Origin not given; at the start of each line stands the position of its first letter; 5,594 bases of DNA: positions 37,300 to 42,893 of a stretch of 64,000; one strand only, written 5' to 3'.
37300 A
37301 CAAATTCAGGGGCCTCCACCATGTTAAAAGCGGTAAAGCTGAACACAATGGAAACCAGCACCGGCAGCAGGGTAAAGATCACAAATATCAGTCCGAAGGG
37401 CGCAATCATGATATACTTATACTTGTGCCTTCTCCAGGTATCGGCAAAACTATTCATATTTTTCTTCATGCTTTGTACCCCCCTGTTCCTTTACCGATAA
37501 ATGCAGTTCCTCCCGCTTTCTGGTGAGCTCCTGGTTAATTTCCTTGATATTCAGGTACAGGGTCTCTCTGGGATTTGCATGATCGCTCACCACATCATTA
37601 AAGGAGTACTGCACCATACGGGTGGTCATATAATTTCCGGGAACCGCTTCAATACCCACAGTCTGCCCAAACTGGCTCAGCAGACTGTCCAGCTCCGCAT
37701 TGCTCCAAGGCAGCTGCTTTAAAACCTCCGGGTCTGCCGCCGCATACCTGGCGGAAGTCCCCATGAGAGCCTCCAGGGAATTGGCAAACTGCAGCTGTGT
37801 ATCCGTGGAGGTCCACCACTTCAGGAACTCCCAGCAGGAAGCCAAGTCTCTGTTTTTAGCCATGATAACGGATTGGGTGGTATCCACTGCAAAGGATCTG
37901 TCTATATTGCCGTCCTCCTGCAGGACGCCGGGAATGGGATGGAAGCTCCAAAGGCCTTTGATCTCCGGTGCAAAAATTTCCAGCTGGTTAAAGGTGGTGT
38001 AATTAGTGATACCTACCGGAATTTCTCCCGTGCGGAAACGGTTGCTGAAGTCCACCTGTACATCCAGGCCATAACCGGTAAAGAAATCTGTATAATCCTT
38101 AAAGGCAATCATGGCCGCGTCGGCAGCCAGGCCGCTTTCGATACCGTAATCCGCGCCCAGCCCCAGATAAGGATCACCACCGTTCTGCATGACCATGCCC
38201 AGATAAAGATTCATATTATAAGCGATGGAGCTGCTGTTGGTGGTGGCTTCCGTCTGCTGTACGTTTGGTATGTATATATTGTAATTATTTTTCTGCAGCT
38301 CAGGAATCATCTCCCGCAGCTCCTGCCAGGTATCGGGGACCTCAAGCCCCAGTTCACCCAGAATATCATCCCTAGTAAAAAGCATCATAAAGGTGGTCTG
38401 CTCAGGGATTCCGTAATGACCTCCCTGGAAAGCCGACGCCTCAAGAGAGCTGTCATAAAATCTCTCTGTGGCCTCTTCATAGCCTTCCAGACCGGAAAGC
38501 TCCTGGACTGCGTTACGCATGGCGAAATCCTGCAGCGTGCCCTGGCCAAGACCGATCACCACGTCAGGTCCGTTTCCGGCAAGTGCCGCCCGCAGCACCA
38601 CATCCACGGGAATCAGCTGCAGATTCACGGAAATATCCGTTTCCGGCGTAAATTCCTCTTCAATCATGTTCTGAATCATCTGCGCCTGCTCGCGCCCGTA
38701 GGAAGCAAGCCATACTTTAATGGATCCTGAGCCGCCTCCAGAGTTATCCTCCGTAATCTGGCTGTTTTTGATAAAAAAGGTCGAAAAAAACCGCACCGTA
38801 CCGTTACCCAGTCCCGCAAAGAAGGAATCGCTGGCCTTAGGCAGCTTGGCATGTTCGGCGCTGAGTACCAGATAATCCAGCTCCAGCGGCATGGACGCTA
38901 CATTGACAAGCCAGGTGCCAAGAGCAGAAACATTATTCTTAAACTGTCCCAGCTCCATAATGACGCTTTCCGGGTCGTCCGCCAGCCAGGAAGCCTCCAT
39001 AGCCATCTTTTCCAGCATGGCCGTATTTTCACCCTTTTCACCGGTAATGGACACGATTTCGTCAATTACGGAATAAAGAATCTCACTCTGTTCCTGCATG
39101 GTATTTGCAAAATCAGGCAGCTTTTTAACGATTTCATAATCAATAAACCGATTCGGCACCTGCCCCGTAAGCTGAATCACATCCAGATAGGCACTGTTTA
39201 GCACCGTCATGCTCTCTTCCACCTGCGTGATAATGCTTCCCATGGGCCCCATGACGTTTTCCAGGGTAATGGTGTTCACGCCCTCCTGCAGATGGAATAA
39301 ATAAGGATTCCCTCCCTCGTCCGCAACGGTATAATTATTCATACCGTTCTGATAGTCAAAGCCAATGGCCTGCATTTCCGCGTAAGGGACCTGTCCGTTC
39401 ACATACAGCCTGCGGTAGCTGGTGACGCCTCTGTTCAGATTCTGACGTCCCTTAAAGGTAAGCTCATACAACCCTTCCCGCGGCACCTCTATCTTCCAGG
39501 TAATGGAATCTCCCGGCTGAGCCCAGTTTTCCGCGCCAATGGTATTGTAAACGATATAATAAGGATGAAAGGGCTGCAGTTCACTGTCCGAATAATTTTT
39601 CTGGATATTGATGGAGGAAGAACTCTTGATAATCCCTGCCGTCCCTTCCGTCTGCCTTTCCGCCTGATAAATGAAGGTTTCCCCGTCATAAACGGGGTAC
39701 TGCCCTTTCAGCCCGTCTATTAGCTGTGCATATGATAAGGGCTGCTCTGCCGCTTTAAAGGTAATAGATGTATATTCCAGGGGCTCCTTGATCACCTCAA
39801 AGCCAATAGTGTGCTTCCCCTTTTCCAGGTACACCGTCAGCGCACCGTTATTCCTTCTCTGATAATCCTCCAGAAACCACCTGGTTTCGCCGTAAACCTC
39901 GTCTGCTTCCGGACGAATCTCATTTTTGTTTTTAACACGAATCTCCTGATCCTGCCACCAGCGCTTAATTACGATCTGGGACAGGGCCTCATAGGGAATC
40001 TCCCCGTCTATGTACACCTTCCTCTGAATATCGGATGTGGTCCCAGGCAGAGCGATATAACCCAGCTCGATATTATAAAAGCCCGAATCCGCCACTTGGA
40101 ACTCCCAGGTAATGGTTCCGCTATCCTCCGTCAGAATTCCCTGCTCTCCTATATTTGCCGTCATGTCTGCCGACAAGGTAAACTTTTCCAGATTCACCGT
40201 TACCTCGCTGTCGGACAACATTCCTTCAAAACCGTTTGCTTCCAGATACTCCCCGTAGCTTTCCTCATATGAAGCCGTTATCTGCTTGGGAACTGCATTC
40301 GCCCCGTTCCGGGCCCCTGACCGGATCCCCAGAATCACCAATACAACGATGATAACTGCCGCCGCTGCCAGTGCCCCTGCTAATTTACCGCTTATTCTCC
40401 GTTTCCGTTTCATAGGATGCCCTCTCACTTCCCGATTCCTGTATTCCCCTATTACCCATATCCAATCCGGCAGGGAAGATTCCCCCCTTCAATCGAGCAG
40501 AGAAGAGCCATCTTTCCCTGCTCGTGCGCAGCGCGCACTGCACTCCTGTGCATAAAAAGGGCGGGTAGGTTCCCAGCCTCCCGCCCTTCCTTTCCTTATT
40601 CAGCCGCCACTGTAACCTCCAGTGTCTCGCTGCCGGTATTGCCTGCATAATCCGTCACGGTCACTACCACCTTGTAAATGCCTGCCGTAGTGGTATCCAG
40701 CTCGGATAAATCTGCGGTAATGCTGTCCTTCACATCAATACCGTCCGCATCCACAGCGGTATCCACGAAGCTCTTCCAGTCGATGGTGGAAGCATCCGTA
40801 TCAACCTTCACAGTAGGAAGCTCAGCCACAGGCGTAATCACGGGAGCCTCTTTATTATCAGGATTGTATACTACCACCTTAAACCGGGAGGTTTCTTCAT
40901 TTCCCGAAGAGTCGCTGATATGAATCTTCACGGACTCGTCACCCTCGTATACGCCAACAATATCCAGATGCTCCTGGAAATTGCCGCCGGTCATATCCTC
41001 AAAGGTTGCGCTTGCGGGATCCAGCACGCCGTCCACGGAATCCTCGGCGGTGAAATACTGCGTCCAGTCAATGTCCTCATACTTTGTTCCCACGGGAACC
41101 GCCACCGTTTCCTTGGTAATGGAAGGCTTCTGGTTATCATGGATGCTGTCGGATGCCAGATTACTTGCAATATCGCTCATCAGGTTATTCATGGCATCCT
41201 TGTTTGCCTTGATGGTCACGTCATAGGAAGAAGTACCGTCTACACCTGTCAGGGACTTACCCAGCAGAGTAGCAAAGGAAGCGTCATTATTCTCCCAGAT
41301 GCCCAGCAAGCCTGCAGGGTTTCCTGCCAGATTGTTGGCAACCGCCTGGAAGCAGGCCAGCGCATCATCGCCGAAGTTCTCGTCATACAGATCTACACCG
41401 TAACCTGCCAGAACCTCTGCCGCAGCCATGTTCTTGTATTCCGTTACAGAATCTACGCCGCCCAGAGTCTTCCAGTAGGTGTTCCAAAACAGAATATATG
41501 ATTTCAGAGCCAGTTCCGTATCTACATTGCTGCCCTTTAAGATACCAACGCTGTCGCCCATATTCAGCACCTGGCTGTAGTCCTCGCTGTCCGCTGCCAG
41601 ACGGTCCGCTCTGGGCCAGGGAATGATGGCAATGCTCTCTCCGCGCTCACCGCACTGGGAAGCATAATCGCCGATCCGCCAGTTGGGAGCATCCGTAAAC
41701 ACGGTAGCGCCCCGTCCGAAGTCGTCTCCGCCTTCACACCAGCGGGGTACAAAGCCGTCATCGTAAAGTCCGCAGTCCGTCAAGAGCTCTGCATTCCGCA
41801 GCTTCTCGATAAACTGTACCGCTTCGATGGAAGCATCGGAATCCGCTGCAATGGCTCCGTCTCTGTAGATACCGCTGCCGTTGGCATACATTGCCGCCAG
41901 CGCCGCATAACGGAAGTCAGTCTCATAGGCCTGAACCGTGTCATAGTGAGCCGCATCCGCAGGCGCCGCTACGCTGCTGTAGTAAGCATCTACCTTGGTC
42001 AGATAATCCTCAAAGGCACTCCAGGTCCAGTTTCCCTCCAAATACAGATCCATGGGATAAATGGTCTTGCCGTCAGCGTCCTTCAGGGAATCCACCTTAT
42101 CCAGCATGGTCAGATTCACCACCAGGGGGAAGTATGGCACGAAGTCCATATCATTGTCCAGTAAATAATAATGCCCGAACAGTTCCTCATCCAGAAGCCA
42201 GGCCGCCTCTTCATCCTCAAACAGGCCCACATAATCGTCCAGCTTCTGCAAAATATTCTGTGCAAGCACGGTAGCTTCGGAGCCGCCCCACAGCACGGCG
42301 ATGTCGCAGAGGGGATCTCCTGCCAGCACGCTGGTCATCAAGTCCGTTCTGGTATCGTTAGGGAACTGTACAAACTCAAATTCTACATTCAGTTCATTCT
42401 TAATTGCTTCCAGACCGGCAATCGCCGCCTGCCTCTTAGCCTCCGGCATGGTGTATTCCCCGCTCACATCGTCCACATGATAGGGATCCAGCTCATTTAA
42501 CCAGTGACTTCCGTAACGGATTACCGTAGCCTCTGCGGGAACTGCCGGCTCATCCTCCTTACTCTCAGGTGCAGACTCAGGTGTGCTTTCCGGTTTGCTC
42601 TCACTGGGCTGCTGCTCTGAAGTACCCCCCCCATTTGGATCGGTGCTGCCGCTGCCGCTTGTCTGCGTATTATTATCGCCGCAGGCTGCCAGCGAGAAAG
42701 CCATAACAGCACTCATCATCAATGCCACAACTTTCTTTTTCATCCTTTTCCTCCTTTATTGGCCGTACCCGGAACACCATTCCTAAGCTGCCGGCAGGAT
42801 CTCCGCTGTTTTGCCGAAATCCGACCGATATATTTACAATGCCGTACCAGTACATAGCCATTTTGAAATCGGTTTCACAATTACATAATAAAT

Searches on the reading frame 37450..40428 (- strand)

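Call 14: search_protein_families(library=pfam, proteins=[window:37450-40428:-], max_evalue=0.001)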
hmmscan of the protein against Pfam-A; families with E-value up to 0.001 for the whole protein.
window:37450-40428:- (992 aa): 3 families
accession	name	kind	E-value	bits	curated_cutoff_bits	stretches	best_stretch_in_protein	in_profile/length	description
PF01547.30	SBP_bac_1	-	1.6e-16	61.6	26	1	585-878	10-306/307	Bacterial extracellular solute-binding protein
PF13416.11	SBP_bac_8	-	3.7e-14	53.6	27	1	592-902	5-270/279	Bacterial extracellular solute-binding protein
PF25275.1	Golvesin_C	-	0.00014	22.4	31.6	0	101-142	38-79/132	Golvesin C-terminal domain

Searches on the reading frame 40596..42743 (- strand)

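Call 14: search_protein_families(library=pfam, proteins=[window:40596-42743:-], max_evalue=0.001)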
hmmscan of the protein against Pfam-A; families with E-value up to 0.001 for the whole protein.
window:40596-42743:- (715 aa): 1 family
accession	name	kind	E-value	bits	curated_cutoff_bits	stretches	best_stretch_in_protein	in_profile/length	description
PF16403.11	Bact_surface_Ig-like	-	0.00039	20.9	27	0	662-712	23-71/71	Bacterial surface protein, Ig-like domain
